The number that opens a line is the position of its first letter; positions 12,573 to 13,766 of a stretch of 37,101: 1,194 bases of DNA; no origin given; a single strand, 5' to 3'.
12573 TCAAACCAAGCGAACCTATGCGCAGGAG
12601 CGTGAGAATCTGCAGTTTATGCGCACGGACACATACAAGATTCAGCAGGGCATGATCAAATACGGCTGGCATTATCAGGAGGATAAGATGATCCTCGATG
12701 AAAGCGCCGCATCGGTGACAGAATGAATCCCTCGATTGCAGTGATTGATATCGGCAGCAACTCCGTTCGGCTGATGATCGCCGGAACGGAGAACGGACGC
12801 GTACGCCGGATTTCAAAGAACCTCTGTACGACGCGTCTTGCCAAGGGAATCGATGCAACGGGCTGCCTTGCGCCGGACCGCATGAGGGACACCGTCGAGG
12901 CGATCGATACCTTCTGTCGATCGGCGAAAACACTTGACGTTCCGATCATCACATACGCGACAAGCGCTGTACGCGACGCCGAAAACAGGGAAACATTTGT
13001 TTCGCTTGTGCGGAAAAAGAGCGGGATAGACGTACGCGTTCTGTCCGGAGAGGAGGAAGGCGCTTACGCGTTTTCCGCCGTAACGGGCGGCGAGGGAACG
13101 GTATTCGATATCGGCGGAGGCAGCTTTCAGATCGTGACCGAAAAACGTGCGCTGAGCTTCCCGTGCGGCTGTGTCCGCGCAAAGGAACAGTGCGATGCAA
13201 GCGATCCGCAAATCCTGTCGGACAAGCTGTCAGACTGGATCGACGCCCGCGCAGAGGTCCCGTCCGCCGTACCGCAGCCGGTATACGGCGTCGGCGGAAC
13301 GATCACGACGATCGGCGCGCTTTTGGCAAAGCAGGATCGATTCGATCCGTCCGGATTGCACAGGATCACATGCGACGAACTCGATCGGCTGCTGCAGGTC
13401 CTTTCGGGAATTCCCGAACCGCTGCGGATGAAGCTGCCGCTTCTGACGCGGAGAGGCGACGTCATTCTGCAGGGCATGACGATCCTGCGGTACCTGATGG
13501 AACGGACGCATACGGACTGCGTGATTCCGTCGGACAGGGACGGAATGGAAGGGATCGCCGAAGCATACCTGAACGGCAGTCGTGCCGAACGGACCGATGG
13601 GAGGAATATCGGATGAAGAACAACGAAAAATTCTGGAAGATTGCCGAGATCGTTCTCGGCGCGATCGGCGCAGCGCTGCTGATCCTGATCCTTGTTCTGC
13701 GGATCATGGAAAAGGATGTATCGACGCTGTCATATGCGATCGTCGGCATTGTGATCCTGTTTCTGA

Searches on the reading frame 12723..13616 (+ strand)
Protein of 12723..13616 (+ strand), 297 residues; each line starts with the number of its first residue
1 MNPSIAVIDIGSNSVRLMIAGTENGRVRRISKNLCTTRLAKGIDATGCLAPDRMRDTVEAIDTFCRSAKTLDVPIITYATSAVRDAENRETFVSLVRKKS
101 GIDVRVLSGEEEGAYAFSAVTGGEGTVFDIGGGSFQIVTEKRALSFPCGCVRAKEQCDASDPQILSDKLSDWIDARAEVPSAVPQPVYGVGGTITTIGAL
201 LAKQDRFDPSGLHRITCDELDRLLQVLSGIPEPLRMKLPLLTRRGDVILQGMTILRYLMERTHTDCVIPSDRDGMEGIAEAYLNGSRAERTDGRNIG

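Call 10: search_protein_families(library=pfam, proteins=[window:12723-13616:+])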
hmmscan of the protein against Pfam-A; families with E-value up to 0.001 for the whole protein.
window:12723-13616:+ (297 aa): 1 family
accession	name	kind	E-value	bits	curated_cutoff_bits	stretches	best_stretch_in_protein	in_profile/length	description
PF02541.22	Ppx-GppA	-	5.5e-36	124.9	27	1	19-278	2-277/285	Ppx/GppA phosphatase family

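Call 25: find_encoding_contigs(protein=window:12723-13616:+, flank=10000, max_places=10)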
Protein window:12723-13616:+ (297 aa): 7 contigs read that carry it; 7 places shown.
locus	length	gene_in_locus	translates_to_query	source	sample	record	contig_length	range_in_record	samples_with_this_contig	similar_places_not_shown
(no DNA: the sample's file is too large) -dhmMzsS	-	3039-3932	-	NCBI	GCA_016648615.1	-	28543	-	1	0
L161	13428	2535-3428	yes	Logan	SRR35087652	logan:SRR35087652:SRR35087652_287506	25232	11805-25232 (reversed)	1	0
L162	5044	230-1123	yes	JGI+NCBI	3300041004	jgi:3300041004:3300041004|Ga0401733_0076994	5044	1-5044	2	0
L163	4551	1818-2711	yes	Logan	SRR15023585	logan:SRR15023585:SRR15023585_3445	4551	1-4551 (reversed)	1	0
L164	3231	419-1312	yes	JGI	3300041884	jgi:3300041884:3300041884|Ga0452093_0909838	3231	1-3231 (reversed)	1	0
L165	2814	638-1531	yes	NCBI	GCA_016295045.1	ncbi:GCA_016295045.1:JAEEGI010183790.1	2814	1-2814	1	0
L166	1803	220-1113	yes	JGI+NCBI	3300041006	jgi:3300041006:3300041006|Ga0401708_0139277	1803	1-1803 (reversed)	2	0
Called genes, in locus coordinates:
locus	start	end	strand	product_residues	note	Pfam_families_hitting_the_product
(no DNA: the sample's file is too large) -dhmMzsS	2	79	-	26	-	?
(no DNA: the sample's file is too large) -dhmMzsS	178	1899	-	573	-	PF07498:Rho_N, PF07497:Rho_RNA_bind, PF00006:ATP-synt_ab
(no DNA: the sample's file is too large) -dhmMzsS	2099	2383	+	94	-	PF07873:YabP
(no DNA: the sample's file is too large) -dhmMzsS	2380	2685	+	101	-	PF09578:Spore_YabQ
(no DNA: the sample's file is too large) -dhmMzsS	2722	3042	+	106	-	-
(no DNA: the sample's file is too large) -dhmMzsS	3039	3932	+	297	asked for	PF02541:Ppx-GppA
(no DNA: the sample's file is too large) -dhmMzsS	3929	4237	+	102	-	-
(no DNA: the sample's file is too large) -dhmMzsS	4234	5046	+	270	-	PF21302:Zn_ribbon_RlmA, PF13489:Methyltransf_23 (faint), PF08241:Methyltransf_11, PF08242:Methyltransf_12 (faint), PF13649:Methyltransf_25, PF13847:Methyltransf_31 (weak)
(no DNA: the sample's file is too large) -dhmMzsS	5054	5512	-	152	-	-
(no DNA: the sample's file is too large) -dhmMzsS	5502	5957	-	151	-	PF04397:LytTR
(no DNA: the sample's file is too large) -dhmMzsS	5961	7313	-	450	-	PF07224:Chlorophyllase (faint), PF03403:PAF-AH_p_II, PF12697:Abhydrolase_6 (weak)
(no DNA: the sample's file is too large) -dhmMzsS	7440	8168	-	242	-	PF01471:PG_binding_1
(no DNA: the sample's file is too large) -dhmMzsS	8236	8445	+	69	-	-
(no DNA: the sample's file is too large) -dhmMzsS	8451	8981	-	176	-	PF05962:HutD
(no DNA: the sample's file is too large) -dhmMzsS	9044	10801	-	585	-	PF12229:PG_binding_4, PF04294:VanW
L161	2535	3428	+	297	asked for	PF02541:Ppx-GppA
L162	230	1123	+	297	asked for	PF02541:Ppx-GppA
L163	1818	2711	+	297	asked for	PF02541:Ppx-GppA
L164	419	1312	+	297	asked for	PF02541:Ppx-GppA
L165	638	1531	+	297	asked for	PF02541:Ppx-GppA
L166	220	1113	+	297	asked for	PF02541:Ppx-GppA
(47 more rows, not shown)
